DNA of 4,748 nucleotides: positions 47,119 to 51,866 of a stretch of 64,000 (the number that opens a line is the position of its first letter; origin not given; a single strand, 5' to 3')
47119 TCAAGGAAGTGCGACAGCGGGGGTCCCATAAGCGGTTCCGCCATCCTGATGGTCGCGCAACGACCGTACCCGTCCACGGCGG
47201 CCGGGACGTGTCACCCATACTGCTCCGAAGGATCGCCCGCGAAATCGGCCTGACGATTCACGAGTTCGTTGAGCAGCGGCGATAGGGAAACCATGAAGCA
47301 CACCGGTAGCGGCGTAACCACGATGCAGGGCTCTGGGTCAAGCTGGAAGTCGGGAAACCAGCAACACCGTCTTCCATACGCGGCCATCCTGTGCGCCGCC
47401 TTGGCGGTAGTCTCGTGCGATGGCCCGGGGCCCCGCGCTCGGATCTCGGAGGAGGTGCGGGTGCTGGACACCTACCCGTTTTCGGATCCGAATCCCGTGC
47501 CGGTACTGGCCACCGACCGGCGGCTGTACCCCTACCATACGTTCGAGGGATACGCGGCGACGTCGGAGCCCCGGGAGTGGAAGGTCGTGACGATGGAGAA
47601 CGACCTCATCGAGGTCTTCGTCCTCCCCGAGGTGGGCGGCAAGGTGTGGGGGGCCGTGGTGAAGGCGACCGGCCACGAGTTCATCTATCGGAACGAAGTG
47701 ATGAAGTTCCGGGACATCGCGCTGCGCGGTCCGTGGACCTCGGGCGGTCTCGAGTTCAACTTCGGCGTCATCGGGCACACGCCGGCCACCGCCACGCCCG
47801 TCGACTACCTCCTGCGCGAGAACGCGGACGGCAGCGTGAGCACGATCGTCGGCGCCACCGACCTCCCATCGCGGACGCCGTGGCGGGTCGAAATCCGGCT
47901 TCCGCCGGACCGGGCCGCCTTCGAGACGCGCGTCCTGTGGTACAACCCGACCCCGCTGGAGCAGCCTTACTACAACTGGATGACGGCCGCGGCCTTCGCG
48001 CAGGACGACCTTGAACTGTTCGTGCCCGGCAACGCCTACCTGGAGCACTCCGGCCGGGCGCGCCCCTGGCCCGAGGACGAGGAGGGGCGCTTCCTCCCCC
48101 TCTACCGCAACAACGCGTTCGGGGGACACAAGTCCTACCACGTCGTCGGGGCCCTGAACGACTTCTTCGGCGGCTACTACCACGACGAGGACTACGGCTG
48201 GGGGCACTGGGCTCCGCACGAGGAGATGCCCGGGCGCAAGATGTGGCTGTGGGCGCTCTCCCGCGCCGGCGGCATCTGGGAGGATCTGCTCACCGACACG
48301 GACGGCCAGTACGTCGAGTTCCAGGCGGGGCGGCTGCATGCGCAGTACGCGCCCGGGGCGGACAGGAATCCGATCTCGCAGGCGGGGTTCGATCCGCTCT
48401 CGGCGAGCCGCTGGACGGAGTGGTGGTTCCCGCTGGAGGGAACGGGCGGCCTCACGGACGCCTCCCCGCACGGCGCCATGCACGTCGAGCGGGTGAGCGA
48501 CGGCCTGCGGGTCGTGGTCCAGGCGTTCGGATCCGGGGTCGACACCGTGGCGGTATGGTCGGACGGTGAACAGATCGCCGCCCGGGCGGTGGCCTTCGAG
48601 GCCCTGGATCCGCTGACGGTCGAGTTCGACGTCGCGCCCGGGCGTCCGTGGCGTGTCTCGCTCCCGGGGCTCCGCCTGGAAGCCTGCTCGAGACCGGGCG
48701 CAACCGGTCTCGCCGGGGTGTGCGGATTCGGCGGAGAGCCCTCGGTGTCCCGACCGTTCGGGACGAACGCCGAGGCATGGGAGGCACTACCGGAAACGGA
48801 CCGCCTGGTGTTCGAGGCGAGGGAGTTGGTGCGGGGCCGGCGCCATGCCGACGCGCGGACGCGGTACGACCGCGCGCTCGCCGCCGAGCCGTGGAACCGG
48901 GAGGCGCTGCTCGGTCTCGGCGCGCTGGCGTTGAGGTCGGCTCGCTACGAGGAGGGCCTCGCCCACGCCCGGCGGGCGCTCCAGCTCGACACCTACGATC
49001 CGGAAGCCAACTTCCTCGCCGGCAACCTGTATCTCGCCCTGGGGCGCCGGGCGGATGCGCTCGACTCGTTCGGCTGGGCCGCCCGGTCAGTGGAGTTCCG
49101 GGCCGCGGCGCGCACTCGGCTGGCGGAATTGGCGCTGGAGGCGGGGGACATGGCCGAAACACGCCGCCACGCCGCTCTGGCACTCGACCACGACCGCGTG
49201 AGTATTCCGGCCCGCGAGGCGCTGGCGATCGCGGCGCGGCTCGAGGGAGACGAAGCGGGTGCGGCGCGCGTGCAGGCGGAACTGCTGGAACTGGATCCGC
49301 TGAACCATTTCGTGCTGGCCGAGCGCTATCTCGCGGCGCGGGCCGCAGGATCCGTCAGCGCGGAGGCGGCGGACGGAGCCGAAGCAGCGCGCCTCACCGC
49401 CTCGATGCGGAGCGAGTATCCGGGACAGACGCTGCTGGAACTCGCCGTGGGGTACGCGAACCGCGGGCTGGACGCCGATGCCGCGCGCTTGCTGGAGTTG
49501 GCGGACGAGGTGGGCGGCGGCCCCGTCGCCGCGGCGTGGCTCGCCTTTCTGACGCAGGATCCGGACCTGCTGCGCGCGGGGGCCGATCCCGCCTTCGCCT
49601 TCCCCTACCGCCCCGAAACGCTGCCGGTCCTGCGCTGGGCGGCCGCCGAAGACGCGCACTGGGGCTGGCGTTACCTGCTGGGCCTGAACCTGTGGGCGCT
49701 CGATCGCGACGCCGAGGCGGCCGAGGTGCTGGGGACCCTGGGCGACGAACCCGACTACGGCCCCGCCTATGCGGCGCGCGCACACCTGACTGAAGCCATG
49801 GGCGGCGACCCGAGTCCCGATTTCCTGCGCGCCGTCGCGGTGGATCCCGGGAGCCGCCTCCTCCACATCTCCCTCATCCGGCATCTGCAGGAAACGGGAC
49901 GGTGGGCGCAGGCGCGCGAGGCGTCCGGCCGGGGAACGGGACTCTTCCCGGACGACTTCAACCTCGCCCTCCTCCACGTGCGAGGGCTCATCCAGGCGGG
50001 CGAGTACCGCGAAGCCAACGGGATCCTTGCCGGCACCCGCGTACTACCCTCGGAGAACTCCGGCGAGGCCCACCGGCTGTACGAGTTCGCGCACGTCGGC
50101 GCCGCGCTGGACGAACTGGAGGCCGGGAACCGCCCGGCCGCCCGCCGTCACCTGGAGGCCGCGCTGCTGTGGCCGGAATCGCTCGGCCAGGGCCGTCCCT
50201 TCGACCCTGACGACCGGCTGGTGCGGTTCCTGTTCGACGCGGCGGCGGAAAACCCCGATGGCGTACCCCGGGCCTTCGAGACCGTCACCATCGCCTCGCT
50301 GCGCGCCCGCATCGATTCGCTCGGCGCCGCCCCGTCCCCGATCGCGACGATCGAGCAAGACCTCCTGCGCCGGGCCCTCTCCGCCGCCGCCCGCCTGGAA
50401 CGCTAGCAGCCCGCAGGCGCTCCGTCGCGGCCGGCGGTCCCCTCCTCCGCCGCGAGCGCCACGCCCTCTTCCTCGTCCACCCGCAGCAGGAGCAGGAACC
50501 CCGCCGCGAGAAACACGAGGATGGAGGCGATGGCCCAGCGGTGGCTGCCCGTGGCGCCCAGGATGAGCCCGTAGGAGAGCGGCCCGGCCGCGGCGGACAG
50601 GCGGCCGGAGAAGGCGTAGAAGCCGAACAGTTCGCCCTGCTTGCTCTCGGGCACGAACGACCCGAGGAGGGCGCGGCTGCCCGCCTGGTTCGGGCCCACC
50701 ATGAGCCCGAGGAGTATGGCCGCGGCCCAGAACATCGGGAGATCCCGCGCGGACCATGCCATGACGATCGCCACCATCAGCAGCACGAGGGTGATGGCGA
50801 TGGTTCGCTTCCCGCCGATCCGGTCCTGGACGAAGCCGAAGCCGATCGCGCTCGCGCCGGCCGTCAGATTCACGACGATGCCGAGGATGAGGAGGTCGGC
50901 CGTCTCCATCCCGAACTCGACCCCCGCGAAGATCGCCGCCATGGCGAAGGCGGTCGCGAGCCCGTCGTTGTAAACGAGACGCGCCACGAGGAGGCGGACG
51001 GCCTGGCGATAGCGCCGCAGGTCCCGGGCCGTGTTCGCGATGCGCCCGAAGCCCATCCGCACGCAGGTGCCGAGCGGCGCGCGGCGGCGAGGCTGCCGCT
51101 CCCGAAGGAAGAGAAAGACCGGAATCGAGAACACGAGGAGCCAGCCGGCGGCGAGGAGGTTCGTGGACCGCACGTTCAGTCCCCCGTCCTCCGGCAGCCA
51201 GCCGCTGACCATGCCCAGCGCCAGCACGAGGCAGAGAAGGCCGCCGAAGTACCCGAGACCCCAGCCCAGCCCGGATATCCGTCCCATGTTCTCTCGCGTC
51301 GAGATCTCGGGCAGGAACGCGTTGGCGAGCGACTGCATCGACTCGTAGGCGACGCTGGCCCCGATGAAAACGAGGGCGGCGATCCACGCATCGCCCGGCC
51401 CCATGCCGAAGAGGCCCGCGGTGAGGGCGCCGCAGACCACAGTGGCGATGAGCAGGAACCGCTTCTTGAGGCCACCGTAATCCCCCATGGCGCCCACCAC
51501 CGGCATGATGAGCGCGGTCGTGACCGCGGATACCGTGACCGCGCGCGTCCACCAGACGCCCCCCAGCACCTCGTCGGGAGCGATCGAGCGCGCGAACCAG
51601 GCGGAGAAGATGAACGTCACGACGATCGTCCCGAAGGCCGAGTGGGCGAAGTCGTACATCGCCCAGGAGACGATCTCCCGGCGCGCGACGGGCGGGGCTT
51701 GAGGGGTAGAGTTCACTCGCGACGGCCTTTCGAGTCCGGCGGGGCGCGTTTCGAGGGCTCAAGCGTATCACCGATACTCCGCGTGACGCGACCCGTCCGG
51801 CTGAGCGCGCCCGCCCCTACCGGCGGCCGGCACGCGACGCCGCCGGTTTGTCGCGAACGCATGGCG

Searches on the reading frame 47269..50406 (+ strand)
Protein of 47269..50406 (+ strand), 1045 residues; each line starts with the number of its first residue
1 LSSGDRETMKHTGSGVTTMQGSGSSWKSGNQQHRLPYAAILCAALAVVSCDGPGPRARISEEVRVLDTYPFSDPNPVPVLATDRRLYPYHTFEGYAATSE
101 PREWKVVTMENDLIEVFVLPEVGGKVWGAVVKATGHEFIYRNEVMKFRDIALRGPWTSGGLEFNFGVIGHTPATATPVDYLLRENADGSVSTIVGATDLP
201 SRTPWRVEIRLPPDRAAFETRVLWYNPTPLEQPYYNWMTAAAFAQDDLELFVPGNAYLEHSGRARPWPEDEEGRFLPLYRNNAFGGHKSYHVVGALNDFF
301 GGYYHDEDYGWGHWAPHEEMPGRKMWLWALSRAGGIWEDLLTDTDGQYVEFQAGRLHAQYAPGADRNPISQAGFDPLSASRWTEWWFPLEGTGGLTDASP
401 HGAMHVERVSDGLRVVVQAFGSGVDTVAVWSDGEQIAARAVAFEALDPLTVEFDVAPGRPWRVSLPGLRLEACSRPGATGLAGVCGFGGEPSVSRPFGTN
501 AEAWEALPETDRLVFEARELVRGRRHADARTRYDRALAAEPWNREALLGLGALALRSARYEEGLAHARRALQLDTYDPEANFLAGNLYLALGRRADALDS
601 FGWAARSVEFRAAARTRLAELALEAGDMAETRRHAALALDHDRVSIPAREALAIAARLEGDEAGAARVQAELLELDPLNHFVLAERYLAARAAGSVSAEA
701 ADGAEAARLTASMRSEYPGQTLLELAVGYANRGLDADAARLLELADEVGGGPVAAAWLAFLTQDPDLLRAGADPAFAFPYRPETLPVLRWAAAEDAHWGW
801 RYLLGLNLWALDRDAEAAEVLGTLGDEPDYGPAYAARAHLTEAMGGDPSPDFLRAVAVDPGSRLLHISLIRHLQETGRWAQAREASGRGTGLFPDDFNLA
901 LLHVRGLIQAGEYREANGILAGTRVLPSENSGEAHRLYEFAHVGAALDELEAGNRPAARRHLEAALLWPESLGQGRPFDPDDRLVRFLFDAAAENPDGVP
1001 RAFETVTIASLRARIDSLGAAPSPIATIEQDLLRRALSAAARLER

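Call 91: search_protein_families(library=pfam, proteins=[window:47269-50406:+], max_evalue=0.00001)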
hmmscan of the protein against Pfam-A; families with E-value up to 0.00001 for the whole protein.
window:47269-50406:+ (1045 aa): 2 families
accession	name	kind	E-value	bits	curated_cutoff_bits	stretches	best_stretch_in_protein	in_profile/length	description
PF17128.10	DUF5107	-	6.4e-124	413.4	24.4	1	86-388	6-309/310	Domain of unknown function (DUF5107)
PF13432.12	TPR_16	-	2.6e-06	28.2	32.7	1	516-578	3-65/65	Tetratricopeptide repeat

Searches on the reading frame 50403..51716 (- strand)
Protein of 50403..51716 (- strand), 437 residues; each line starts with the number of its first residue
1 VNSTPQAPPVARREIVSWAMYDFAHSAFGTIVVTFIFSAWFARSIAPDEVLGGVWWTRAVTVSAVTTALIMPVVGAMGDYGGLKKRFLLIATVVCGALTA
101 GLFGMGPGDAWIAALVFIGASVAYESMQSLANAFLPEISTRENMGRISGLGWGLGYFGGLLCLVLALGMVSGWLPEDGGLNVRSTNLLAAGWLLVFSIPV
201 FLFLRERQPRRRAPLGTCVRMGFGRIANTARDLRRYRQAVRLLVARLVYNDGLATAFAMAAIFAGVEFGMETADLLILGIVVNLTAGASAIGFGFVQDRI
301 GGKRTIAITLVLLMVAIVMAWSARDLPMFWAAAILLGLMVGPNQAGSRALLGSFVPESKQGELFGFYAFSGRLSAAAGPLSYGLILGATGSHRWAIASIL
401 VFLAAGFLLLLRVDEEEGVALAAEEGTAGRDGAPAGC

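Call 91: search_protein_families(library=pfam, proteins=[window:50403-51716:-], max_evalue=0.00001)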
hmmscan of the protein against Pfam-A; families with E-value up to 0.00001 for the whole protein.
window:50403-51716:- (437 aa): 2 families
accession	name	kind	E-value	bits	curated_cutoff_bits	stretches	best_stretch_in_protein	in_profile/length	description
PF11700.14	ATG22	-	6e-56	190.6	24.1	1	61-419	78-478/482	Vacuole effluxer Atg22 like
PF07690.21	MFS_1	-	1.1e-21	77.6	33.4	2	257-425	17-186/347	Major Facilitator Superfamily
